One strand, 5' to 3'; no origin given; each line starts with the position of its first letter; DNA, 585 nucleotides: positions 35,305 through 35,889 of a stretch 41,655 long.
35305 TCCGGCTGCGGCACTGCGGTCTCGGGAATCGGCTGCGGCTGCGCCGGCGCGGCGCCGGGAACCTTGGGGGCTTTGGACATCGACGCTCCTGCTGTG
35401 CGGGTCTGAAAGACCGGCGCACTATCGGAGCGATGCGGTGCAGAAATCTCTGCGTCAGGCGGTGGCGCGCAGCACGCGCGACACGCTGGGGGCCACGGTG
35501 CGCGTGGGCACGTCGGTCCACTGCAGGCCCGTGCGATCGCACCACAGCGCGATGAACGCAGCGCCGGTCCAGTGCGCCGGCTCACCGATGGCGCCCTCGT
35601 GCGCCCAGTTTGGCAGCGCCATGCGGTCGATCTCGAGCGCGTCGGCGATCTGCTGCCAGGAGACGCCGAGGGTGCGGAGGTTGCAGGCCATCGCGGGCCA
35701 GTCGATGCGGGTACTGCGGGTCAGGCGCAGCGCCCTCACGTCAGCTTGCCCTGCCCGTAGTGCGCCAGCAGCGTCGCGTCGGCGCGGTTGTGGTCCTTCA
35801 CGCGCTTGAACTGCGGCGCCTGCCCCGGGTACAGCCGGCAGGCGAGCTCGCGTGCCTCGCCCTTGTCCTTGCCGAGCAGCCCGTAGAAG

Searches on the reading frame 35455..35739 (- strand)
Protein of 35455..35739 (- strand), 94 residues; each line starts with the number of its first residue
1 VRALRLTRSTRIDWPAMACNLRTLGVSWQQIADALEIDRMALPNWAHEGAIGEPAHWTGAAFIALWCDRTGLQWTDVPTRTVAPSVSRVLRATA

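Call 9: search_protein_families(library=phrogs, proteins=[window:35455-35739:-], max_evalue=0.01)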
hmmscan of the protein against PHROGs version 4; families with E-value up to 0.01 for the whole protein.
window:35455-35739:- (94 aa): 2 families
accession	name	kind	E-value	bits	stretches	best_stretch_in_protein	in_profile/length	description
phrog_16553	-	transcription regulation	6.1e-11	43.3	1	9-82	6-76/92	transcriptional repressor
phrog_17493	-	unknown function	1.2e-09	39.2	1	9-78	35-100/139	-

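Call 11: search_protein_families(library=pfam, proteins=[window:35455-35739:-], max_evalue=0.01)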
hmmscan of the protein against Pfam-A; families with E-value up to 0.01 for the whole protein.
window:35455-35739:- (94 aa): 0 families

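Call 15: find_related_loci(query=window:35455-35739:-, collection=viral_contigs, flank=3000)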
Query window:35455-35739:- (94 aa) in viral_contigs; peptide patterns used: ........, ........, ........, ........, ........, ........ (x = any residue, [..] = any of these).
10 stretches matched a pattern, but none encodes a relative of the query by tblastn (E <= 1e-3).

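Call 21: find_homologous_proteins(query=window:35455-35739:-, max_evalue=0.001)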
Query window:35455-35739:- (94 aa): 4 proteins with E <= 0.001 among 10 candidates.
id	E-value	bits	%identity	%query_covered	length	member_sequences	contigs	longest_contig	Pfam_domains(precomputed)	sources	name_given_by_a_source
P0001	2.0e-56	206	99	100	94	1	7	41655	-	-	-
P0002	7.1e-31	124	63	97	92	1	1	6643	-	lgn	-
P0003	3.4e-30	122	66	95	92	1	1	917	-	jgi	jgi:hypothetical protein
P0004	5.1e-24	102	55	95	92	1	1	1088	-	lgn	-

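Call 34: search_solved_structures(query=A1, max_evalue=10, show_alignments=2)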
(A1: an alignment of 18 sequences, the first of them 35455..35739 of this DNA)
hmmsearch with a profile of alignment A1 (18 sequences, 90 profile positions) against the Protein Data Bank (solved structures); distinct sequences matched with E-value up to 10: 19.
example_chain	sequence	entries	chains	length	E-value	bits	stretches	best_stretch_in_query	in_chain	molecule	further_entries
8q4d_A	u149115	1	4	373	0.025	17.6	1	16-50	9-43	Putative transposase for insertion sequence element IS5376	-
8b4h_A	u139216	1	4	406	0.029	17.3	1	16-50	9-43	Putative transposase for insertion sequence element IS5376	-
2m8e_A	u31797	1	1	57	0.029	17.3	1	7-50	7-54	SLEEPING BEAUTY TRANSPOSASE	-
5cy1_A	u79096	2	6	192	0.048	16.7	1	9-52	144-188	Transposon Tn3 resolvase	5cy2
2x48_A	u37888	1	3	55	0.065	16.2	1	12-45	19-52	CAG38821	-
2jn6_A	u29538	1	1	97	0.13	15.3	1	21-45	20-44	Protein Cgl2762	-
6hlk_A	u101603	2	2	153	0.14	15.1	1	25-50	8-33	Redirecting phage packaging protein C (RppC)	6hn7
6urs_A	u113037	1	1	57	0.25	14.3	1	7-50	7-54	Sleeping Beauty transposase PAI subdomain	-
2r0q_C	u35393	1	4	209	0.27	14.2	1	7-52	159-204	Putative transposon Tn552 DNA-invertase bin3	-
1res_A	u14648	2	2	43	0.43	13.6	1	8-44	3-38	GAMMA DELTA-RESOLVASE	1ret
7bhy_A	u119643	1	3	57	0.46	13.5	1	22-44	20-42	Deoxyribonucleoside regulator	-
2kpj_A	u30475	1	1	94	0.46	13.5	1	20-58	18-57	SOS-response transcriptional repressor, LexA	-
8r7y_A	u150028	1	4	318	0.51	13.4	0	22-43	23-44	Deoxyribonucleoside regulator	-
8tac_A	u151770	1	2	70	0.58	13.2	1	21-46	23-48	DBP48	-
8qnl_A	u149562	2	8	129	0.85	12.6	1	15-47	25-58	Antitoxin Xre/MbcA/ParS-like toxin-binding domain-containing protein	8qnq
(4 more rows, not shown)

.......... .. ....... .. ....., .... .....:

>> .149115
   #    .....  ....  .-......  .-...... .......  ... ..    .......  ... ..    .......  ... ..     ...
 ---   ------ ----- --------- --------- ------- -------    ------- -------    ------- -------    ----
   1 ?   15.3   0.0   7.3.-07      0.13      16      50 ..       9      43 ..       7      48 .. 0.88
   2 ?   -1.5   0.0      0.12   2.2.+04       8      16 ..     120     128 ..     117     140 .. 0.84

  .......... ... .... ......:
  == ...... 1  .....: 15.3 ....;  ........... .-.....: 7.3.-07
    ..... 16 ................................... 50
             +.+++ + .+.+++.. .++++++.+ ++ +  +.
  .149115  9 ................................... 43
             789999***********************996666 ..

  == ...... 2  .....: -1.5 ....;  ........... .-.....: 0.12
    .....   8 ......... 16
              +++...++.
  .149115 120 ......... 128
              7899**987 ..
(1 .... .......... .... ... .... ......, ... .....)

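Call 35: search_protein_families(library=pfam, alignment_id=A1, max_evalue=1)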
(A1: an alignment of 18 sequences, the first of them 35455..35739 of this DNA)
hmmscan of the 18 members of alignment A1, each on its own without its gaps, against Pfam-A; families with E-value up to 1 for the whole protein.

A. member 1, window:35455-35739:- (94 aa): 3 families
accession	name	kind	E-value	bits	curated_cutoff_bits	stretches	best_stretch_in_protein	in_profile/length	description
PF13340.11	DUF4096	-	0.016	15.9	34.3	1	42-81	13-53/76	Putative transposase of IS4/5 family (DUF4096)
PF22448.1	RepB_primase_C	-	0.15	12.4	26.1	1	11-36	5-29/54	RepB DNA-primase C-terminal helical domain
PF08635.15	ox_reductase_C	-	0.17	12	22.5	1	9-56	74-122/142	Putative oxidoreductase C terminal domain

B. families by the number of members that match (of 18 scanned): 54 families (the first 25 are shown)
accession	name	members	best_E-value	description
PF13384.12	HTH_23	14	0.00011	Homeodomain-like domain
PF02796.21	HTH_7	8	2.7e-06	Helix-turn-helix domain of resolvase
PF01381.28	HTH_3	8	0.00035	Helix-turn-helix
PF13560.12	HTH_31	7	0.00012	Helix-turn-helix domain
PF13022.12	HTH_Tnp_1_2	7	0.015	Helix-turn-helix of insertion element transposase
PF18579.7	Raf1_HTH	6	0.00046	Rubisco accumulation factor 1 helix turn helix domain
PF08279.18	HTH_11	5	0.0028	HTH domain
PF13936.12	HTH_38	5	0.0046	Helix-turn-helix domain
PF10668.15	Phage_terminase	5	0.0058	Phage terminase small subunit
PF09339.16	HTH_IclR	5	0.013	IclR helix-turn-helix domain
PF00440.29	TetR_N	4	0.0054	Bacterial regulatory proteins, tetR family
PF12840.13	HTH_20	4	0.013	Helix-turn-helix domain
PF04967.18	HTH_10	4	0.017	HTH DNA binding domain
PF07022.19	Phage_CI_repr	4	0.024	Bacteriophage CI repressor helix-turn-helix domain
PF14549.12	P22_Cro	3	0.011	DNA-binding transcriptional regulator Cro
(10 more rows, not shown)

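Call 36: find_homologous_proteins(query=A1, max_evalue=0.001)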
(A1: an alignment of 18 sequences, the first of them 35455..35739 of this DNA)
Query A1 (18 sequences) (94 aa, profile of the alignment): 88 proteins with E <= 0.001 among 2345 candidates.
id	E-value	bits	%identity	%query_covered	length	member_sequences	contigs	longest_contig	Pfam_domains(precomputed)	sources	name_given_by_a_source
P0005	7.0e-28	114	36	79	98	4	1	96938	-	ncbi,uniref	ncbi:hypothetical protein [Raoultella ornithinolytica]|uniref:hypothetical protein n=1 Tax=Raoultell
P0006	8.3e-28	114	35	79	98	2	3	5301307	-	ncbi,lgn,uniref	ncbi:hypothetical protein [Klebsiella pneumoniae]|uniref:hypothetical protein n=1 Tax=Klebsiella pne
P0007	1.0e-27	113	35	79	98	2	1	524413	-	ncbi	ncbi:TPA: hypothetical protein ACTW1G_000275 [Klebsiella pneumoniae]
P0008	1.3e-27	113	32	79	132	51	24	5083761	-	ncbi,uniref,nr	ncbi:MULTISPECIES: hypothetical protein [Serratia]|uniref:HTH cro/C1-type domain-containing protein 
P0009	1.3e-27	113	35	79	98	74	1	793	-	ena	-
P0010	3.0e-27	112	35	79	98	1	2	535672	-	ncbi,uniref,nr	ncbi:hypothetical protein [Raoultella planticola]|uniref:hypothetical protein n=1 Tax=Raoultella pla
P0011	3.6e-27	112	32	79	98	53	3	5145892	-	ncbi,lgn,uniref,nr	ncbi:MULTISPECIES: hypothetical protein [Citrobacter freundii complex]|uniref:hypothetical protein n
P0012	3.8e-27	112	28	80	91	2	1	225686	-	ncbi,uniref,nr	ncbi:hypothetical protein HGT73_05315 [Rosenbergiella australiborealis]|uniref:Uncharacterized prote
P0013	5.4e-27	111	37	66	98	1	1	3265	-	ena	-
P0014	6.2e-27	111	31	79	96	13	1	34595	-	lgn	-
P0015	7.4e-27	111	32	79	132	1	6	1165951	-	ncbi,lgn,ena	-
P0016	8.6e-27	110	32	79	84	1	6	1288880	-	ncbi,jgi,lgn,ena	-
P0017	9.8e-27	110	31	79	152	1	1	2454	-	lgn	-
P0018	1.7e-26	110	34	79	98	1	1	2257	-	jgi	-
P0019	2.4e-26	109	35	79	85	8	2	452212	-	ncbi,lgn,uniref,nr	ncbi:hypothetical protein H2Y57_05175 [Pectobacterium aroidearum]|uniref:Transcriptional regulator n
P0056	6.6e-22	95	32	82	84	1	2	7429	-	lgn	-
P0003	1.0e-21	94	66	95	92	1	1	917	-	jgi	jgi:hypothetical protein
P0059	1.7e-21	94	32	72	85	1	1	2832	-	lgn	-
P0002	1.8e-21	93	63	97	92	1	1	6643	-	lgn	-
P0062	7.5e-21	91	54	95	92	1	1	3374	-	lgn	-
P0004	8.6e-20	88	55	95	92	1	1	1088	-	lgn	-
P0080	8.1e-19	85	39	61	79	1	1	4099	-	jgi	jgi:hypothetical protein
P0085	3.9e-16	76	22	90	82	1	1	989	-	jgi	-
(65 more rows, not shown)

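Call 44: predict_structure(alignment_id=A2)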
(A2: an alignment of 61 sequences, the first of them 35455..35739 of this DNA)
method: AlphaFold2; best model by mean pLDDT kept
length: 94 residues; sequences in the alignment: 61
mean_pLDDT: 92.5   pTM: 0.80
mean pLDDT of the five models: 92.5, 91.5, 91.4, 91.1, 90.6
residues with pLDDT >= 90: 69; 70-90: 24; 50-70: 1; < 50: 0
segments of 3 or more residues with pLDDT < 50: none
pLDDT, mean of each block of 10 residues (from residue 1): 85 97 97 97 92 94 98 96 81 84
secondary structure, 60 per line:
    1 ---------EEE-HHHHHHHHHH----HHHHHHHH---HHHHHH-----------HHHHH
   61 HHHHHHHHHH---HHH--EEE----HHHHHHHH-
elements in order: E10-12 H14-23 H28-35 H39-44 H56-70 E79-81 H86-93

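Call 49: fold_search(model_id=the predicted structure, library=pdb)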
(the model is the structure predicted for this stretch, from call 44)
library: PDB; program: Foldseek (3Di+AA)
matches with E <= 10: 357; with E <= 0.001: 0
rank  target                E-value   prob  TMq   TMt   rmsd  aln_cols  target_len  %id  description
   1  3ivp_C                4.0e-02  0.96  0.45  0.40  10.4        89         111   17  The structure of a possible transposon-related DNA-binding protein from Clostridium difficile 630. (released 2009-09-22)
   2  2ofy_A                9.7e-02  0.82  0.43  0.47   7.3        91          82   20  Crystal structure of putative XRE-family transcriptional regulator from Rhodococcus sp. (released 2007-01-16)
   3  3vk0_A                1.1e-01  0.72  0.42  0.44  11.5       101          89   14  Crystal Structure of hypothetical transcription factor NHTF from Neisseria (released 2012-03-14)
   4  3ivp_D                1.2e-01  0.97  0.43  0.36   3.0        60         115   20  The structure of a possible transposon-related DNA-binding protein from Clostridium difficile 630. (released 2009-09-22)
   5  1lmb_4                1.2e-01  0.80  0.44  0.45  11.3        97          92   15  REFINED 1.8 ANGSTROM CRYSTAL STRUCTURE OF THE LAMBDA REPRESSOR-OPERATOR COMPLEX (released 1991-11-05)
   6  6b9r_A                1.2e-01  0.72  0.41  0.12   7.2        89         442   16  Streptomyces albus HEPD with substrate 2-hydroxyethylphosphonate (2-HEP) and Fe(II) bound (released 2017-12-20)
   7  2b5a_B                1.5e-01  0.91  0.44  0.52   3.5        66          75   17  C.BclI, Control Element of the BclI Restriction-Modification System (released 2006-01-03)
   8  5woq_C                1.6e-01  0.92  0.46  0.51   8.1        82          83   23  Crystal structure of an XRE family protein transcriptional regulator from Mycobacterium smegmatis (released 2017-08-16)
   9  2b5a_A                1.8e-01  0.85  0.42  0.49   3.9        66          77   15  C.BclI, Control Element of the BclI Restriction-Modification System (released 2006-01-03)
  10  7t5u                  1.9e-01  0.92  0.42  0.57   2.9        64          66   17  Structure of E. coli MS115-1 CapH N-terminal domain (released 2022-09-14)
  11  2b5a_C                1.9e-01  0.89  0.44  0.51   3.5        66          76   17  C.BclI, Control Element of the BclI Restriction-Modification System (released 2006-01-03)
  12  1lli_A                1.9e-01  0.75  0.44  0.46   9.1        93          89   17  THE CRYSTAL STRUCTURE OF A MUTANT PROTEIN WITH ALTERED BUT IMPROVED HYDROPHOBIC CORE PACKING (released 1994-08-31)
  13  5woq_B                2.1e-01  0.90  0.46  0.50   8.2        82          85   23  Crystal structure of an XRE family protein transcriptional regulator from Mycobacterium smegmatis (released 2017-08-16)
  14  1lmb_3                2.1e-01  0.77  0.47  0.49   9.4        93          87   16  REFINED 1.8 ANGSTROM CRYSTAL STRUCTURE OF THE LAMBDA REPRESSOR-OPERATOR COMPLEX (released 1991-11-05)
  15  3ivp_A                2.2e-01  0.77  0.43  0.36  11.5        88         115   18  The structure of a possible transposon-related DNA-binding protein from Clostridium difficile 630. (released 2009-09-22)
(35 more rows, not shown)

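Call 50: find_encoding_contigs(protein=P0002, flank=6000, max_places=3)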
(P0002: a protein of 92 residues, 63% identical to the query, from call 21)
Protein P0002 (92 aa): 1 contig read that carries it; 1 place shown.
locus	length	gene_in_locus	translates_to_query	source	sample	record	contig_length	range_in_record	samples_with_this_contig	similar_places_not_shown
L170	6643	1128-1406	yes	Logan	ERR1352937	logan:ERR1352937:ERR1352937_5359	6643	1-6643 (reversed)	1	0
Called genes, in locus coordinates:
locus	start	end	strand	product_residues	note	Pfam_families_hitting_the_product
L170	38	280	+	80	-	-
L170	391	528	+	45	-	-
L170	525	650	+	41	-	-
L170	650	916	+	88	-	-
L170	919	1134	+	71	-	-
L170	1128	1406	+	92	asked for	-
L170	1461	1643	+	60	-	-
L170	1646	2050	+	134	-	-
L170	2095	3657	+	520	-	PF12236:Head-tail_con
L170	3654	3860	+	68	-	PF25181:Phage_Bbp19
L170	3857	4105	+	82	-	-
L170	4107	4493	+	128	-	-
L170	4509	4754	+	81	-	-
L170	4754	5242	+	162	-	-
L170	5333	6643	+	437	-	?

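Call 51: find_encoding_contigs(protein=P0062, flank=4000, max_places=3)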
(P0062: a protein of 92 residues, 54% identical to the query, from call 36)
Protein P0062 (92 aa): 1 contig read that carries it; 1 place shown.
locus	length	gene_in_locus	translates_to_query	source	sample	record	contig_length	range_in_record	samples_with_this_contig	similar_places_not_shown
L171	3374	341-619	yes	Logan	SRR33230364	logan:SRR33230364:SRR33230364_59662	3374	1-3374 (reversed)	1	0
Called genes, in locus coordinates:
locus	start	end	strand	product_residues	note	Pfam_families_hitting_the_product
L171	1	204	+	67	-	?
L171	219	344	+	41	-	-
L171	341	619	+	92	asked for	-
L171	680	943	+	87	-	-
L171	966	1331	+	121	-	-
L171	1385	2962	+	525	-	PF12236:Head-tail_con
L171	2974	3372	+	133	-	?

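Call 52: find_encoding_contigs(protein=P0003, flank=2000, max_places=3)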
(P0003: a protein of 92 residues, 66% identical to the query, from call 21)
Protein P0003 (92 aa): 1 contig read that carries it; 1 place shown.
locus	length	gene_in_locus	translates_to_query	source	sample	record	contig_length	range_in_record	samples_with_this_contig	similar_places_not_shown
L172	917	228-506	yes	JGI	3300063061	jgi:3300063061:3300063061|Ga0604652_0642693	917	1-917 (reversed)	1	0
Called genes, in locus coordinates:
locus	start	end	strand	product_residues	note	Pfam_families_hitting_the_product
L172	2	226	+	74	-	?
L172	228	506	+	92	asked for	-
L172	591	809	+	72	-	-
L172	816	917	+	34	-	?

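Call 53: find_encoding_contigs(protein=P0004, flank=2000, max_places=3)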
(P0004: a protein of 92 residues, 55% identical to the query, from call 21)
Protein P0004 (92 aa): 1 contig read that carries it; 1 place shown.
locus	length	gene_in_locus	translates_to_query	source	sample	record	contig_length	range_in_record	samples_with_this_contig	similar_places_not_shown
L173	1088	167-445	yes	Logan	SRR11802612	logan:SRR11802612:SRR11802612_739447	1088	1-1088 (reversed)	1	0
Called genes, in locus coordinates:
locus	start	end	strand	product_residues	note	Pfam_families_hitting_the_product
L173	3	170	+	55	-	?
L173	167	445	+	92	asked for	-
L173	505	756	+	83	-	-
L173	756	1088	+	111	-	?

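Call 73: find_encoding_contigs(protein=P0080, flank=3000, max_places=2)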
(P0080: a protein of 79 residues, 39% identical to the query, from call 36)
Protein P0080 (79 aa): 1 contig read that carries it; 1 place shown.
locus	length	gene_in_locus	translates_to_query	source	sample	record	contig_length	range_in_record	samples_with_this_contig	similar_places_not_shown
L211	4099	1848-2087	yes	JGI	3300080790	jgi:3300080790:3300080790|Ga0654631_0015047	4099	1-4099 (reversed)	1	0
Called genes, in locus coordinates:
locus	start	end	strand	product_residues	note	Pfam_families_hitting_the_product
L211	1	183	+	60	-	?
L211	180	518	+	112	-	-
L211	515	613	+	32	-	-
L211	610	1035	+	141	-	PF05866:RusA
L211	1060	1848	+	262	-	-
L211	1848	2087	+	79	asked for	-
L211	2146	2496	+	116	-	-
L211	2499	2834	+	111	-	-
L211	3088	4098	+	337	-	?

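Call 74: find_encoding_contigs(protein=P0059, flank=3000, max_places=2)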
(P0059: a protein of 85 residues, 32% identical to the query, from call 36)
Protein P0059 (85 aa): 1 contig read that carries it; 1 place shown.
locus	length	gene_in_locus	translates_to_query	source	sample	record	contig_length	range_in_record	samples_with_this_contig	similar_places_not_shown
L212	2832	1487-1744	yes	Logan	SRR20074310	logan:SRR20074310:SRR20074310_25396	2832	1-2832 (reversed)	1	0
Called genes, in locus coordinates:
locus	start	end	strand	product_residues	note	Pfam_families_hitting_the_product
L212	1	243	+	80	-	?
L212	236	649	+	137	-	PF05772:NinB (weak)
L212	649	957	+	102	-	-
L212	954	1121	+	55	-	-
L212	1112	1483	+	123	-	-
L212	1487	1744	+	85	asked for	-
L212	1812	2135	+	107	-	-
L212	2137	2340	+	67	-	-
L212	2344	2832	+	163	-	?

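Call 75: find_encoding_contigs(protein=P0085, flank=1000, max_places=2)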
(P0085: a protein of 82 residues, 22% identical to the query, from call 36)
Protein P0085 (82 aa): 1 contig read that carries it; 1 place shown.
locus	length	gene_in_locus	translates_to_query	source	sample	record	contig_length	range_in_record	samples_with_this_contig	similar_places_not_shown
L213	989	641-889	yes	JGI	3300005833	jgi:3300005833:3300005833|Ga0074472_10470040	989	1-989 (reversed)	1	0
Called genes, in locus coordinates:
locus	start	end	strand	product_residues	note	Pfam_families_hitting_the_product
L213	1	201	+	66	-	?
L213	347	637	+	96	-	PF05866:RusA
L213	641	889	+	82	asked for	-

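Call 76: find_encoding_contigs(protein=P0056, flank=6000, max_places=2)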
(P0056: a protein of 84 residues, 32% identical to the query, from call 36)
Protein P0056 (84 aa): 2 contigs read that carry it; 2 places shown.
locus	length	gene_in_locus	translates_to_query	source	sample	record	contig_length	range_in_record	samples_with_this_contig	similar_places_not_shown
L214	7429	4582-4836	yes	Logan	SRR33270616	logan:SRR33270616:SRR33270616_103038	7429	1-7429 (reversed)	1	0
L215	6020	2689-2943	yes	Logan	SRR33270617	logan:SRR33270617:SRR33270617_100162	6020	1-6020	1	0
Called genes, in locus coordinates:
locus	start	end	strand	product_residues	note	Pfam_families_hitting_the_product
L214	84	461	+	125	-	-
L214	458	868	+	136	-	PF02945:Endonuclease_7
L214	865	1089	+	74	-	-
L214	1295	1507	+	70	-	-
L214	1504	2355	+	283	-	PF07120:DUF1376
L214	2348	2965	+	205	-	-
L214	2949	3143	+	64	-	-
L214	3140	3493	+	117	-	-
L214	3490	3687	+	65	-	-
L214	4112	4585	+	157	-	PF05866:RusA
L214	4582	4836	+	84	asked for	-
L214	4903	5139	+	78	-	-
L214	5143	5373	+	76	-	-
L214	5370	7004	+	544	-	PF12236:Head-tail_con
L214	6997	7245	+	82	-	PF25181:Phage_Bbp19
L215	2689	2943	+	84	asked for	-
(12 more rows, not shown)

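Call 79: search_protein_families(library=ncbifam, alignment_id=A1, max_evalue=0.1)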
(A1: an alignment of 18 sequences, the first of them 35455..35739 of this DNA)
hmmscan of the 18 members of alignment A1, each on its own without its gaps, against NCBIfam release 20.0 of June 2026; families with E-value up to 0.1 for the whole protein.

A. member 1, window:35455-35739:- (94 aa): 0 families

B. families by the number of members that match (of 18 scanned): 16 families
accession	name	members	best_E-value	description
NF046037.1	carphisopro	3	0.0026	carph-isopro domain-containing protein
NF033545.0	transpos_IS630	3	0.013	IS630 family transposase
NF040601.1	TerS_not_xtmA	3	0.015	phage terminase small subunit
NF040522.1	VC1465_fam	2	0.029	VC1465 family Xer recombination activation factor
NF033546.1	transpos_IS21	2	0.033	IS21 family transposase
NF047542.1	telomere_Tap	1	0.00058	telomere-associated protein Tap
NF003057.0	PRK03975.1-5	1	0.001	putative transcriptional regulator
TIGR02844.1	spore_III_D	1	0.0066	sporulation transcriptional regulator SpoIIID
NF045758.2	YlxM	1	0.0097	YlxM family DNA-binding protein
TIGR01884.1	cas_HTH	1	0.013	CRISPR-associated CARF protein Csa3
TIGR01321.1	TrpR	1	0.017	trp operon repressor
TIGR00097.1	HMP-P_kinase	1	0.021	bifunctional hydroxymethylpyrimidine kinase/phosphomethylpyrimidine kinase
TIGR01764.1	excise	1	0.041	excisionase family DNA-binding protein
NF047595.1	IS66_ISRel24_TnpA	1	0.043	IS66-like element accessory protein TnpA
TIGR02937.1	sigma70-ECF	1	0.074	sigma-70 family RNA polymerase sigma factor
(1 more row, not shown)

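Call 80: search_protein_families(library=phrogs, alignment_id=A1, max_evalue=0.001)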
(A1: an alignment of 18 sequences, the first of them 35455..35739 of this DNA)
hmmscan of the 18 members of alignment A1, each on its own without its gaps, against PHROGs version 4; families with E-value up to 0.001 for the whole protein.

A. member 1, window:35455-35739:- (94 aa): 2 families
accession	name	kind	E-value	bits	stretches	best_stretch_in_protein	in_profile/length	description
phrog_16553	-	transcription regulation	6.1e-11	43.3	1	9-82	6-76/92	transcriptional repressor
phrog_17493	-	unknown function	1.2e-09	39.2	1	9-78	35-100/139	-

B. families by the number of members that match (of 18 scanned): 7 families
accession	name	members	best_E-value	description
phrog_16553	-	18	6.6e-44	transcriptional repressor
phrog_17493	-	18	6.7e-23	-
phrog_6831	-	8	1.3e-07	transcriptional regulator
phrog_8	-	3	9.8e-05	transcriptional regulator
phrog_125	-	2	0.00044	DNA invertase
phrog_8038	-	1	7.5e-05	-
phrog_6223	-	1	0.00017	transcriptional repressor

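Call 88: fold_search(model_id=the predicted structure, library=viral)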
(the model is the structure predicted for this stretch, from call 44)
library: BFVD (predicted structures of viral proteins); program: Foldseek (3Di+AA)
matches with E <= 10: 1021; with E <= 0.001: 0
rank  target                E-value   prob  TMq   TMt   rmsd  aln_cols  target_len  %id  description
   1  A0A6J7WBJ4            7.3e-03  1.00  0.53  0.45   7.9        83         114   20  Uncharacterized protein [uncultured Caudovirales phage]
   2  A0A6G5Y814            9.4e-03  1.00  0.55  0.85   1.3        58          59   26  (no name in the UniProt tables at hand)
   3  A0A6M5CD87            9.4e-03  0.98  0.45  0.45   6.0       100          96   10  (no name in the UniProt tables at hand)
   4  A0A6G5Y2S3            1.1e-02  1.00  0.59  0.74   1.2        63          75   27  (no name in the UniProt tables at hand)
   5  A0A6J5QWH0            1.6e-02  1.00  0.56  0.65   2.0        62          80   19  Uncharacterized protein [uncultured Caudovirales phage]
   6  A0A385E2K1            2.1e-02  0.98  0.49  0.52   9.0        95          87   16  Helix-turn-helix DNA-binding protein [Gordonia phage Schmidt]
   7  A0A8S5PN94            2.1e-02  0.97  0.42  0.35   6.2        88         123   14  Cro/C1-type HTH DNA-binding domain protein [Podoviridae sp. ctOAf25]
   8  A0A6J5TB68            2.3e-02  1.00  0.53  0.69   1.8        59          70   27  Uncharacterized protein [uncultured Caudovirales phage]
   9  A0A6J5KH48            2.6e-02  1.00  0.56  0.85   1.5        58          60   21  HTH_XRE domain containing protein [uncultured Caudovirales phage]
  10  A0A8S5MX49            3.3e-02  0.99  0.47  0.42   8.9        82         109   21  Helix-turn-helix XRE-family like protein [Siphoviridae sp. ct91l7]
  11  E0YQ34                4.3e-02  0.98  0.48  0.37   9.6        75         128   19  Immunity repressor [Mycobacterium phage Island3]
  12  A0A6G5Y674            4.3e-02  0.97  0.48  0.60   3.5        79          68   14  (no name in the UniProt tables at hand)
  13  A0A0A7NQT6            4.5e-02  0.97  0.42  0.45   4.5        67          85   18  Uncharacterized protein [Lactobacillus phage LfeInf]
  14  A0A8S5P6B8            4.8e-02  1.00  0.53  0.61   2.2        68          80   22  Helix-turn-helix domain protein [Siphoviridae sp. ctTwu10]
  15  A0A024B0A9            5.1e-02  0.93  0.41  0.46   9.7        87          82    9  Helix-turn-helix binding domain protein [Bacillus phage Evoli]
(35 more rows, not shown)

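Call 101: search_protein_representatives(alignment_id=A2)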
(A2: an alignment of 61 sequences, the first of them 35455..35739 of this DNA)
Query: 61 sequences, 91 profile positions. Proteins with E-value up to 0.001 (for the whole library): 2328; up to 1e-10: 662; up to 1e-30: 2. The best 150 are listed.
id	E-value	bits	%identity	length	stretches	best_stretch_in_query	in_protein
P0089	1.0e-36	140.6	-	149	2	7-79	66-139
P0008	2.8e-31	123.2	-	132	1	3-86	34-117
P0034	2.2e-29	117.1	-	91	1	4-82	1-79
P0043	1.6e-28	114.3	-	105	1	4-79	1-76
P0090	1.3e-27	111.4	-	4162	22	23-51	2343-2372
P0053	1.5e-27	111.3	-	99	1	4-88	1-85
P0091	4.4e-27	109.7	-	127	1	7-88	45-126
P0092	4.8e-27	109.6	-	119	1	10-88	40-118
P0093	1.1e-26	108.5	-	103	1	4-87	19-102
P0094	4.3e-26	106.6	-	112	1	8-79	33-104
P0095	4.5e-26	106.5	-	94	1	4-85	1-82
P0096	2.9e-25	103.9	-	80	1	5-82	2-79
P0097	5.9e-25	102.9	-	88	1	5-83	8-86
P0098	6.3e-25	102.8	-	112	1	4-86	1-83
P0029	6.3e-25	102.8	-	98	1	4-83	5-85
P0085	5.8e-21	90.1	-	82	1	4-82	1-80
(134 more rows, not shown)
